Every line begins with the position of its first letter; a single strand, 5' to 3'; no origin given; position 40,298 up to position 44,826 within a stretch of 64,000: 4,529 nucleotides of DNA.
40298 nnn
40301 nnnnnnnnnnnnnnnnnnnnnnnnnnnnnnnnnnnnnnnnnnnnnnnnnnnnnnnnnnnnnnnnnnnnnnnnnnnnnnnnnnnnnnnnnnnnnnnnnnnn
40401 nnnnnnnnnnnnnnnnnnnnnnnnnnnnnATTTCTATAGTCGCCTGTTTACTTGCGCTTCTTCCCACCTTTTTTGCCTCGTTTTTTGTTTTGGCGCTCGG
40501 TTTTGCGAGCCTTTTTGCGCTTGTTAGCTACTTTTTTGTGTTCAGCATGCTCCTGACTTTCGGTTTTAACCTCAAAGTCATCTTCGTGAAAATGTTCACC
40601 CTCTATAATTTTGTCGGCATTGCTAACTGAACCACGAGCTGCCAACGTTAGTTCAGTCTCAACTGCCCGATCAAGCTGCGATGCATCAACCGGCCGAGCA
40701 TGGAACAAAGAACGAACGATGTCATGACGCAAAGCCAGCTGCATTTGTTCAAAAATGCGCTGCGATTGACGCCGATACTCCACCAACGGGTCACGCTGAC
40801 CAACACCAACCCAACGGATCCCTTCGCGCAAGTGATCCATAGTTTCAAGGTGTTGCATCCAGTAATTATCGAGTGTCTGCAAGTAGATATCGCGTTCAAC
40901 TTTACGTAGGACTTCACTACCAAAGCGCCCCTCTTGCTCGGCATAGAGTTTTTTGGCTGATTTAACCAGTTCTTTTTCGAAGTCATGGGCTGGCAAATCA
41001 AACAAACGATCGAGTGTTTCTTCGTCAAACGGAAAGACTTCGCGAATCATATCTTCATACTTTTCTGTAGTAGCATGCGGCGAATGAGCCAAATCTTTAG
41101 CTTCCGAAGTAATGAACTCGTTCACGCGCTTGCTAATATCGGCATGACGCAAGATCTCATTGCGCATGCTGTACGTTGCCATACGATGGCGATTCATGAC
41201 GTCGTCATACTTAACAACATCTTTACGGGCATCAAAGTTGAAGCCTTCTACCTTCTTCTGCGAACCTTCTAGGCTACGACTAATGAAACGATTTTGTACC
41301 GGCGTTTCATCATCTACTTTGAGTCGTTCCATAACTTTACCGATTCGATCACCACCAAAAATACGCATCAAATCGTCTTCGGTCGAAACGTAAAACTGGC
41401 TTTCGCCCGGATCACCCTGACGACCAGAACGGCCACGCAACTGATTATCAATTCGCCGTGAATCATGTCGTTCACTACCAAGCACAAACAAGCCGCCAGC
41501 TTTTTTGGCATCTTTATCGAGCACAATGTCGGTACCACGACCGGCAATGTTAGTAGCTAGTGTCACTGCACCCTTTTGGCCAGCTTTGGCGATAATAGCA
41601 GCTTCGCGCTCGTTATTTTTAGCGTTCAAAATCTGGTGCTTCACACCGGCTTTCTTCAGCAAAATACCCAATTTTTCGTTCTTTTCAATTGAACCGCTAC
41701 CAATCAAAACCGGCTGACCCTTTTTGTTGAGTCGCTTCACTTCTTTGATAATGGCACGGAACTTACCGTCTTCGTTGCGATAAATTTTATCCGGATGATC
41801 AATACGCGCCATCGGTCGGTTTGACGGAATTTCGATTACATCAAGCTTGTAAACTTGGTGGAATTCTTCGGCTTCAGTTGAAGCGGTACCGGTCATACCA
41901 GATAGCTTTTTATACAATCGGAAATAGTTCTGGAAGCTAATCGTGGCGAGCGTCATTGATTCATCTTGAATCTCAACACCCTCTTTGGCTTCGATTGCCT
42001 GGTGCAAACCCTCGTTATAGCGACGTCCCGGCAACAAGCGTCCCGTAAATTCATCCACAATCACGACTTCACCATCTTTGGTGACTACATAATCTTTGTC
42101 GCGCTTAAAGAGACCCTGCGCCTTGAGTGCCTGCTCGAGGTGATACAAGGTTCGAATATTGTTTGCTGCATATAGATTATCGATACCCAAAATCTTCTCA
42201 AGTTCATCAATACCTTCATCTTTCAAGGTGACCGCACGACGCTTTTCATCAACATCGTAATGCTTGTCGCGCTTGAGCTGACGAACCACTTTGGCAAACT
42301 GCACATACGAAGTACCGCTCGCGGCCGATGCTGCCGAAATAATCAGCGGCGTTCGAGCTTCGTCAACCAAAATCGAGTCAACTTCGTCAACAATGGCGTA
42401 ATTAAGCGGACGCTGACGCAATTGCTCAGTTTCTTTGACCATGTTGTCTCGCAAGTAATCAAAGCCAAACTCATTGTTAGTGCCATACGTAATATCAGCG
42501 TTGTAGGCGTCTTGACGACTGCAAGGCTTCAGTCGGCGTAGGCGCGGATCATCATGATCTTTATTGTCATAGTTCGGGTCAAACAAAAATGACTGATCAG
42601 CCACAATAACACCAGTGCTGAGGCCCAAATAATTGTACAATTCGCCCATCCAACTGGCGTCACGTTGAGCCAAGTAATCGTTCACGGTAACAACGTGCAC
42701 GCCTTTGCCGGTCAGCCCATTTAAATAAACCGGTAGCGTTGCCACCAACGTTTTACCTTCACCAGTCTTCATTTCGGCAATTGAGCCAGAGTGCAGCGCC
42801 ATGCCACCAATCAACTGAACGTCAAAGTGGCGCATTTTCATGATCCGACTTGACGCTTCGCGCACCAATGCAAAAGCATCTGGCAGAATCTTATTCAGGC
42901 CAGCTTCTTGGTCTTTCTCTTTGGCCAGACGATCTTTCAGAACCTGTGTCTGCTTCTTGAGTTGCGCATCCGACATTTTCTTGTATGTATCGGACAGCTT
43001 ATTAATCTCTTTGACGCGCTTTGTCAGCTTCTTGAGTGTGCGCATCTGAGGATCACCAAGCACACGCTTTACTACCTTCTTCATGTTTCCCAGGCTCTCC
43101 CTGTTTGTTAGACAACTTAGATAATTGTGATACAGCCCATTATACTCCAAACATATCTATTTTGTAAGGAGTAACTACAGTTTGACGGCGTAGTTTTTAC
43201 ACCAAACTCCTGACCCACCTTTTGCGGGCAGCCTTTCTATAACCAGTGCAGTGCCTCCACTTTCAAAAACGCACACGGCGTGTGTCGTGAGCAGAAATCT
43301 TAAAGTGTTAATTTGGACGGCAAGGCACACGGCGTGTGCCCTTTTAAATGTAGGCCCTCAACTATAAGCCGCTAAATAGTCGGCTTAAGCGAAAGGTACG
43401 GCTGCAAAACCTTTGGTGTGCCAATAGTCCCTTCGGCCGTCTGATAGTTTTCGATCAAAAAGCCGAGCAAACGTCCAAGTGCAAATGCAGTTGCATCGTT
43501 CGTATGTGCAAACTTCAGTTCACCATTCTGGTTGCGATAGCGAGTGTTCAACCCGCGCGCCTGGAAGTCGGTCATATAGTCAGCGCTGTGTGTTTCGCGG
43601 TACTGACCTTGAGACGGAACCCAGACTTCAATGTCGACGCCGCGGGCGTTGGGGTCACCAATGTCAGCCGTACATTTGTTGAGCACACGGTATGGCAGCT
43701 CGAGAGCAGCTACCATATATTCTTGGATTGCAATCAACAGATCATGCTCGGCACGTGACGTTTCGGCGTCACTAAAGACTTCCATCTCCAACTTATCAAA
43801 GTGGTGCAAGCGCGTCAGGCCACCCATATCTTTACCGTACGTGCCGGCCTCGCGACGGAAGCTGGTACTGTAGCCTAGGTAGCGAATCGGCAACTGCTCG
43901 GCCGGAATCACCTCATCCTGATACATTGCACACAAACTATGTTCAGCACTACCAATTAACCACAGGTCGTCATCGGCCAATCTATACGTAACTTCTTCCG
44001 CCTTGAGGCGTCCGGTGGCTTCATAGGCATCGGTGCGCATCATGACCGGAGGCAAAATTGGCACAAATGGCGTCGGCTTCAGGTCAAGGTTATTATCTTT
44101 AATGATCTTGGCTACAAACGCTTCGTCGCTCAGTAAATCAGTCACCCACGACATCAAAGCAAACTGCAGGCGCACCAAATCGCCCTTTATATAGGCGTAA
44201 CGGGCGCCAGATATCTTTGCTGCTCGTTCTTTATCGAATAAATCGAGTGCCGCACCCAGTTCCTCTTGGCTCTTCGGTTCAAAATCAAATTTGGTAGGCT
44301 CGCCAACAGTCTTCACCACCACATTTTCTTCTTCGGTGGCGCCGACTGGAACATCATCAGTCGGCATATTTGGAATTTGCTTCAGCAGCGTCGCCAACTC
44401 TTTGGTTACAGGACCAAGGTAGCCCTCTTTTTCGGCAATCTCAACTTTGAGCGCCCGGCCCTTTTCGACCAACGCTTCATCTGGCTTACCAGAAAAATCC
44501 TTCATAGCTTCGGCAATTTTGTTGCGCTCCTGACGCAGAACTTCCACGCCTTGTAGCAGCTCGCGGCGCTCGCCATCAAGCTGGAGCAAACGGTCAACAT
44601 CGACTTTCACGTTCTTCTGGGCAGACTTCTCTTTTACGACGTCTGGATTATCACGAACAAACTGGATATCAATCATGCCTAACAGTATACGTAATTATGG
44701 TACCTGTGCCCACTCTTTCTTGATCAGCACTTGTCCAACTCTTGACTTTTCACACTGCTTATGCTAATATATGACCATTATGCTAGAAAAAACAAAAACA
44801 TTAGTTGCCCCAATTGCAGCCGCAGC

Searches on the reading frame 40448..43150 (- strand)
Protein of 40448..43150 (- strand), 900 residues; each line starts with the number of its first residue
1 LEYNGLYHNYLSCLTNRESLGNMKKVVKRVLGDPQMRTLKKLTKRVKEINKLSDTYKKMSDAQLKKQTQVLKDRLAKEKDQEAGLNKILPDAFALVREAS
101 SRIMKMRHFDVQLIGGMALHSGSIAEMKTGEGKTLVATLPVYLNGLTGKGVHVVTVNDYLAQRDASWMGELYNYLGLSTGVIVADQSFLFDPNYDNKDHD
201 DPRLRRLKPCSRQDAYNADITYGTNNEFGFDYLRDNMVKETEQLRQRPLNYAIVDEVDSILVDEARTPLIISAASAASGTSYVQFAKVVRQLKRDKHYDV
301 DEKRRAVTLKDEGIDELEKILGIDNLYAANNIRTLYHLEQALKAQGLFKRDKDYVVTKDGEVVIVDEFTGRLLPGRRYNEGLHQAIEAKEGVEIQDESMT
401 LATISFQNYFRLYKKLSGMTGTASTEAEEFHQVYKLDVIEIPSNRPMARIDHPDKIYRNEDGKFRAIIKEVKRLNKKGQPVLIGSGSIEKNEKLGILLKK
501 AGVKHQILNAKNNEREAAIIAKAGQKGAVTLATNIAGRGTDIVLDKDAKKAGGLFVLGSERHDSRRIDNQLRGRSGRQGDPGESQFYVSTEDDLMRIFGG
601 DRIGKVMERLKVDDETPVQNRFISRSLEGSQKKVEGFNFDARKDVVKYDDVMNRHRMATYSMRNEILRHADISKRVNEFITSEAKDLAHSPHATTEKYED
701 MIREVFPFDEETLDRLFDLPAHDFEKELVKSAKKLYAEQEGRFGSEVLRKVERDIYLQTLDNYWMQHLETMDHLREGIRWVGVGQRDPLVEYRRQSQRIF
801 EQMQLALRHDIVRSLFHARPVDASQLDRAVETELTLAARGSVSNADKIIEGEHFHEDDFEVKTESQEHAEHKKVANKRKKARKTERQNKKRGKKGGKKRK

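Call 73: search_protein_families(library=pfam, proteins=[window:40448-43150:-], max_evalue=0.00001)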
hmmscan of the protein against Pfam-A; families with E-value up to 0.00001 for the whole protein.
window:40448-43150:- (900 aa): 4 families
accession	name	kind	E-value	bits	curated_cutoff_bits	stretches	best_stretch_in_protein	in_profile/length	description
PF07517.20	SecA_DEAD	-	3.2e-124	414.3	24.6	1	28-431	2-290/290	SecA DEAD-like domain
PF21090.3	P-loop_SecA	-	1.6e-71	240.6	27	2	446-548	1-103/205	SecA P-loop domain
PF07516.18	SecA_SW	-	1.8e-51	175.5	26.7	1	617-818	1-199/200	SecA Wing and Scaffold domain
PF01043.26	SecA_PP_bind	-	2.9e-41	140.9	23.5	1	280-387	4-110/110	SecA preprotein cross-linking domain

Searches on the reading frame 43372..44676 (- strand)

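Call 73: search_protein_families(library=pfam, proteins=[window:43372-44676:-], max_evalue=0.00001)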
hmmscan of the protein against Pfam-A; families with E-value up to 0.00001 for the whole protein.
window:43372-44676:- (434 aa): 2 families
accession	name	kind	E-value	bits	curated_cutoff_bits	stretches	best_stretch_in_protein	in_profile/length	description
PF00587.30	tRNA-synt_2b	-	1.9e-27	96.9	29.3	1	235-411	8-179/179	tRNA synthetase class II core domain (G, H, P, S and T)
PF02403.27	Seryl_tRNA_N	-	9e-23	81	28.2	1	1-105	1-108/108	Seryl-tRNA synthetase N-terminal domain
